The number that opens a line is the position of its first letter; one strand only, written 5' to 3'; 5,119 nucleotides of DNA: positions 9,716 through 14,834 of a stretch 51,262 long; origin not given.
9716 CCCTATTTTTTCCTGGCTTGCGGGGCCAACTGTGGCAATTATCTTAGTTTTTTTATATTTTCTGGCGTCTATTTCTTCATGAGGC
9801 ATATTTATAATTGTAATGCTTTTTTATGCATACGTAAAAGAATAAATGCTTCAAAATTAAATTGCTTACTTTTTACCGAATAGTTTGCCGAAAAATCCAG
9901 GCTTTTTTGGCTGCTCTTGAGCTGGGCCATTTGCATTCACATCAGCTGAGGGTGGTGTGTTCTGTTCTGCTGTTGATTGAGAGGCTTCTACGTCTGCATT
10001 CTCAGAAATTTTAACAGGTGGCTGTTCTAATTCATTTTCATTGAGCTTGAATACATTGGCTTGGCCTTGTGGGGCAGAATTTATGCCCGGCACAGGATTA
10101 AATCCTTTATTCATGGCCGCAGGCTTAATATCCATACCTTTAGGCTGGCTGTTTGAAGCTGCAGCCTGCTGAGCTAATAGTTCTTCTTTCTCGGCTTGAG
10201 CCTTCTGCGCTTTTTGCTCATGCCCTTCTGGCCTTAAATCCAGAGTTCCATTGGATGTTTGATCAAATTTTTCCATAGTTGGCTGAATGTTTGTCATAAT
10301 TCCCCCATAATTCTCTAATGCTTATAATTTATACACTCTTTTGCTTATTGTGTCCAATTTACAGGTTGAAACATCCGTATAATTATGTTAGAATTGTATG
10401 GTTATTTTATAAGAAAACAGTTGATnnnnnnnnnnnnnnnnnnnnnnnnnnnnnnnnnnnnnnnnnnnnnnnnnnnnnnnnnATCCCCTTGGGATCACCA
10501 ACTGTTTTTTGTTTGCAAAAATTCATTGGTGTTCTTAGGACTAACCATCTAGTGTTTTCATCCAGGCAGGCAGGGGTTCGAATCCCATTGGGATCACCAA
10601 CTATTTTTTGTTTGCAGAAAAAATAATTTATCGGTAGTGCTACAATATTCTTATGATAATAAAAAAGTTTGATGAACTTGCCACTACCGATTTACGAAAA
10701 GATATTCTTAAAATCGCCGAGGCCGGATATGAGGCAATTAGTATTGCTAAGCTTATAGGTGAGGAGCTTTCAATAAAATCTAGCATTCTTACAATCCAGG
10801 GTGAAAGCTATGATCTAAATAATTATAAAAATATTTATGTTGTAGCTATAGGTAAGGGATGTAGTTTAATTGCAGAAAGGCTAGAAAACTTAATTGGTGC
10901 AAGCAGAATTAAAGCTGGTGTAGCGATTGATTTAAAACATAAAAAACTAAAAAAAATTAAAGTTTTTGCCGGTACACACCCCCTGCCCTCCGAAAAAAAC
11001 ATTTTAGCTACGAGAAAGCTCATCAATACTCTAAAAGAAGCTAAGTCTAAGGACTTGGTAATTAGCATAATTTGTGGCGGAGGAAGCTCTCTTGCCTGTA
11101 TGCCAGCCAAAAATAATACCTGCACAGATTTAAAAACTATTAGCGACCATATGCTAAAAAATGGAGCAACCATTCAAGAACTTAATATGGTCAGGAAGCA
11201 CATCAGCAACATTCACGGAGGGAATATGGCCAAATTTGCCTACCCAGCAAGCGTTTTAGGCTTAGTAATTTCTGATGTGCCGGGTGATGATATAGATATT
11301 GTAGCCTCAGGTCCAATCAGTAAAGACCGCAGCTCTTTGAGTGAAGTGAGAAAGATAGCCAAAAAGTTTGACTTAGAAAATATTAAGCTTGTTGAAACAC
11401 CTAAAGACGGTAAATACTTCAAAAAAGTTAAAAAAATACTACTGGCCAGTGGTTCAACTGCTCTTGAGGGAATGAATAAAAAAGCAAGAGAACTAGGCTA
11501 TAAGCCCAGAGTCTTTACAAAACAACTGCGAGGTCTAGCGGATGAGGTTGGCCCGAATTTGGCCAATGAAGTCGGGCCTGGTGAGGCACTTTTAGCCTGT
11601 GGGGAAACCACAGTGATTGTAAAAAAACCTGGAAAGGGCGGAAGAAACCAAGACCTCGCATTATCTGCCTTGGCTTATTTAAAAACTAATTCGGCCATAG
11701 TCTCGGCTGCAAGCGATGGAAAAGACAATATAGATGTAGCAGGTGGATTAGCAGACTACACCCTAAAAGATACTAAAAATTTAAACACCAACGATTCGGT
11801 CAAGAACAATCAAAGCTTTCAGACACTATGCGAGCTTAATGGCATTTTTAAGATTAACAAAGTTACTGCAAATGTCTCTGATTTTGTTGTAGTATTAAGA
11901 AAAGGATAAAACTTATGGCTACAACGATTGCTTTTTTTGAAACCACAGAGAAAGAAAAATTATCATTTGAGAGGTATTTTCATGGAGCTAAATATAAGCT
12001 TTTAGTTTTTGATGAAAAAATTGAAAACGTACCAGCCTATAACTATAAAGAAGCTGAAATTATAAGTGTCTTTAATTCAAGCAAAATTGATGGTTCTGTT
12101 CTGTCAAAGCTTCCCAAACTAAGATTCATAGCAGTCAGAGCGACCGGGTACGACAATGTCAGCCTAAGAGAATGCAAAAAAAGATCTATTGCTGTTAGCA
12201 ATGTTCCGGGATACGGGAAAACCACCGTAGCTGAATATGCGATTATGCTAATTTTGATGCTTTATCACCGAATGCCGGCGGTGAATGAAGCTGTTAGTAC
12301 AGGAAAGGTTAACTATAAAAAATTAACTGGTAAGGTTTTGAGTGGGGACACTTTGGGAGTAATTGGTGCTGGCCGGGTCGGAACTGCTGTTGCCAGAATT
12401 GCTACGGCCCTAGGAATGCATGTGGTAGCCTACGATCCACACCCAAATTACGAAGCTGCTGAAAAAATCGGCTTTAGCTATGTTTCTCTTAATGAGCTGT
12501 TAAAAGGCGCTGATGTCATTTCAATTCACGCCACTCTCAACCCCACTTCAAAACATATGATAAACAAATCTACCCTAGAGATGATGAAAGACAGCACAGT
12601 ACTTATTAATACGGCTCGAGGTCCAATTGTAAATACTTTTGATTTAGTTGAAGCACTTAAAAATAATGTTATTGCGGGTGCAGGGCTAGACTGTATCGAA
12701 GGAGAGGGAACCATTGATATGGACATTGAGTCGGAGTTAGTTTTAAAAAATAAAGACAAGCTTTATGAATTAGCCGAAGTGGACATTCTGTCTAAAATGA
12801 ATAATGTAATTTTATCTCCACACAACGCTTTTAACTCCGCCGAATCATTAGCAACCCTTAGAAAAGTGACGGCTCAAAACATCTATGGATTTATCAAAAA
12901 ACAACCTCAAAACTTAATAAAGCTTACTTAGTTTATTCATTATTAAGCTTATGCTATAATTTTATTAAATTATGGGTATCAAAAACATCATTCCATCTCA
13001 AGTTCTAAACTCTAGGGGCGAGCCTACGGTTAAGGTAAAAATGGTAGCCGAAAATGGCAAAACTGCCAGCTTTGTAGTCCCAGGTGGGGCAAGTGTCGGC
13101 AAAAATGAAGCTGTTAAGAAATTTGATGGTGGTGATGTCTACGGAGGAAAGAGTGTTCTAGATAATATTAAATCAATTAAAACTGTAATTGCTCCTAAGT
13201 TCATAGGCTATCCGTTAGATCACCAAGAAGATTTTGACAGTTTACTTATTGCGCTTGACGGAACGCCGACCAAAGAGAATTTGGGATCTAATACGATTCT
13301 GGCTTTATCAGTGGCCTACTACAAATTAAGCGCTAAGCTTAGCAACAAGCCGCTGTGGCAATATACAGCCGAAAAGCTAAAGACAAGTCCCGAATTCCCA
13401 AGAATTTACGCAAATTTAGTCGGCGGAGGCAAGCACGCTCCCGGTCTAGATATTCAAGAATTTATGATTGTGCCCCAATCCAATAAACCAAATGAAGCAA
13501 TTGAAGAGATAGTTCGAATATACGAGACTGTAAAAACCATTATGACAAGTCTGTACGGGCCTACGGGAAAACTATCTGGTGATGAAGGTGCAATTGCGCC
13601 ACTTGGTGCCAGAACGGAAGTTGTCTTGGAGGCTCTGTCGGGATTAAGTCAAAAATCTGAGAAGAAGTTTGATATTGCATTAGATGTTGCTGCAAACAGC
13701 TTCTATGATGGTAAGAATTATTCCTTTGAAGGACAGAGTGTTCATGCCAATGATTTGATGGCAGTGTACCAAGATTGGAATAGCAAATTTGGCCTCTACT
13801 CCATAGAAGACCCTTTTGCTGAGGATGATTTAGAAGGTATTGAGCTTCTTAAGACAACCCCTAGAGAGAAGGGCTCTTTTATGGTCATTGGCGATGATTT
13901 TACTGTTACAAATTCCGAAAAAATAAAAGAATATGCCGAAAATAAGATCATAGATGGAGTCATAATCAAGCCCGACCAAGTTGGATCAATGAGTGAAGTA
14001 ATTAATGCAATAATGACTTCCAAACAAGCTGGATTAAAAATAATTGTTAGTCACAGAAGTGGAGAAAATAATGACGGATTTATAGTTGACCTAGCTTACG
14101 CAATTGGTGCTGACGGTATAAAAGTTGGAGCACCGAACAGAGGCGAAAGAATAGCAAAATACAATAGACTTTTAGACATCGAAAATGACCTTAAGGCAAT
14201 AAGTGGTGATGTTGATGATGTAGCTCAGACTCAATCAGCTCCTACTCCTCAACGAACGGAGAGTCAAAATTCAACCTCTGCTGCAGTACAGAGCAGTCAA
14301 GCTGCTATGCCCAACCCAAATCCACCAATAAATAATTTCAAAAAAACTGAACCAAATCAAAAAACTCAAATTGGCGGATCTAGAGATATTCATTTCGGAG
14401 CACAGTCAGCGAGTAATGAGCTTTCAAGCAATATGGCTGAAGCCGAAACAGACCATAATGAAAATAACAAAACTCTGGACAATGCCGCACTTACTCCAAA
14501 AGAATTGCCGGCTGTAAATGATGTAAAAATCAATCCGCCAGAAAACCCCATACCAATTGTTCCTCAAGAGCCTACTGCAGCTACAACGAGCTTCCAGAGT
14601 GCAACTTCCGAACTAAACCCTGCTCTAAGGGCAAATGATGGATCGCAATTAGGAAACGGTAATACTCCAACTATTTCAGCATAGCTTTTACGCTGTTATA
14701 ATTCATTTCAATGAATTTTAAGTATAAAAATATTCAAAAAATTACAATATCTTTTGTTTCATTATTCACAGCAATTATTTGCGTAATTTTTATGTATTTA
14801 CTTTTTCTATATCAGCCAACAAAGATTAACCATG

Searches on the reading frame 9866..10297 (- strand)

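Call 71: search_protein_families(library=pfam, proteins=[window:9866-10297:-], max_evalue=0.001)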
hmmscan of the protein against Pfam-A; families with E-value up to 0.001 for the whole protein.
window:9866-10297:- (143 aa): 0 families

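Call 74: search_protein_families(library=ncbifam, proteins=[window:9866-10297:-], max_evalue=1)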
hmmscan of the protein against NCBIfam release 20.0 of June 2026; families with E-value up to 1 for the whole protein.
window:9866-10297:- (143 aa): 1 family
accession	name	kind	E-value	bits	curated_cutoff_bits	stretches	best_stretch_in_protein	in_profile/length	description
NF038291.1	rep_pAB02_ORF2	subfamily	0.093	13.1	85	1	97-140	125-171/172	plasmid replication DNA-binding protein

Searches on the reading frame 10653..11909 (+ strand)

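Call 71: search_protein_families(library=pfam, proteins=[window:10653-11909:+], max_evalue=0.001)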
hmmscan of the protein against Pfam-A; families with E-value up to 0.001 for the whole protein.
window:10653-11909:+ (418 aa): 2 families
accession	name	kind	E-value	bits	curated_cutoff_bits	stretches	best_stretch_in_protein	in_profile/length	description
PF13660.11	DUF4147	-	2.7e-61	207.5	23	1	19-243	3-224/234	Domain of unknown function (DUF4147)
PF05161.18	MOFRL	-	6.6e-17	62.1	28.3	1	312-410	2-106/106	MOFRL family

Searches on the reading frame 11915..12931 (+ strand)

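Call 72: search_protein_families(library=pfam, proteins=[window:11915-12931:+], max_evalue=0.001)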
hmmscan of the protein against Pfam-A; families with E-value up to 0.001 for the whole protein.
window:11915-12931:+ (338 aa): 8 families
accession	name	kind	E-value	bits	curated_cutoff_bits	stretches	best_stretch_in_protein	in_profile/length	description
PF02826.25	2-Hacid_dh_C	-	3.5e-52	176.8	25.1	1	110-305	1-178/178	D-isomer specific 2-hydroxyacid dehydrogenase, NAD binding domain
PF00389.36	2-Hacid_dh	-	9.7e-24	84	24.6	1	20-332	17-130/134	D-isomer specific 2-hydroxyacid dehydrogenase, catalytic domain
PF01262.27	AlaDh_PNT_C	-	2.6e-05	24.2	23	1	147-234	31-129/214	Alanine dehydrogenase/PNT, C-terminal domain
PF13478.12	XdhC_C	-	7.8e-05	23.6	29.7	1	148-186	2-40/125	XdhC Rossmann domain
PF00670.27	AdoHcyase_NAD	-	0.00011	22.8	27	1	135-233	14-109/162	S-adenosyl-L-homocysteine hydrolase, NAD binding domain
PF07991.19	KARI_N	-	0.00015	21.8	20.6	1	142-231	2-92/165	Acetohydroxy acid isomeroreductase, NADPH-binding domain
PF03807.23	F420_oxidored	-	0.00032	21.7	21.6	1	147-202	2-63/94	NADP oxidoreductase coenzyme F420-dependent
PF22660.2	RS_preATP-grasp-like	-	0.00051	20.8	27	0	146-204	3-68/98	Ribonucleotide synthetase preATP-grasp domain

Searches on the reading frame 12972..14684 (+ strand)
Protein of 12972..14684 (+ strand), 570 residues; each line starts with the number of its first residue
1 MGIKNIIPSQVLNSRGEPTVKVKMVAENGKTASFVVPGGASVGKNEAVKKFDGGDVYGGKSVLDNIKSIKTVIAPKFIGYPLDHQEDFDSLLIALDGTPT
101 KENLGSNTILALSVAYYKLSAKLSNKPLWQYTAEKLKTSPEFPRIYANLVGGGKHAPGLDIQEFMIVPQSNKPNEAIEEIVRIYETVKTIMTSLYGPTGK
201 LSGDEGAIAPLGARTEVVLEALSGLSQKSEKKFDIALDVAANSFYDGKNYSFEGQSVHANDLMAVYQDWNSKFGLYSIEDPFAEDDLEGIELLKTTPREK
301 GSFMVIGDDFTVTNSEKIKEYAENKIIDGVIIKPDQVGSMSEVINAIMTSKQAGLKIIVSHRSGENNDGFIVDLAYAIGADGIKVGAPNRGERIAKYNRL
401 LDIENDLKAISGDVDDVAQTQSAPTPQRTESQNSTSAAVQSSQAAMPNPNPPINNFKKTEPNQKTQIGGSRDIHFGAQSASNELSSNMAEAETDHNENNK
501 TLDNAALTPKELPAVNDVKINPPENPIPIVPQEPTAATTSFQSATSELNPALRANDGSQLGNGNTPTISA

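Call 72: search_protein_families(library=pfam, proteins=[window:12972-14684:+], max_evalue=0.001)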
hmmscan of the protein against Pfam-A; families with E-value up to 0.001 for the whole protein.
window:12972-14684:+ (570 aa): 4 families
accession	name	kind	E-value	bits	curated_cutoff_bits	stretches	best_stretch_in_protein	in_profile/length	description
PF00113.28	Enolase_C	-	3.8e-61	207.4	21.5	1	146-408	8-282/296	Enolase, C-terminal TIM barrel domain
PF03952.21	Enolase_N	-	5.5e-36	124.1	35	1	3-131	1-130/131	Enolase, N-terminal domain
PF07476.17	MAAL_C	-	0.00013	21.7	27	1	279-365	111-201/249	Methylaspartate ammonia-lyase C-terminus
PF13378.12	MR_MLE_C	-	0.00023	21.4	29.4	1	258-360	56-153/219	Enolase C-terminal domain-like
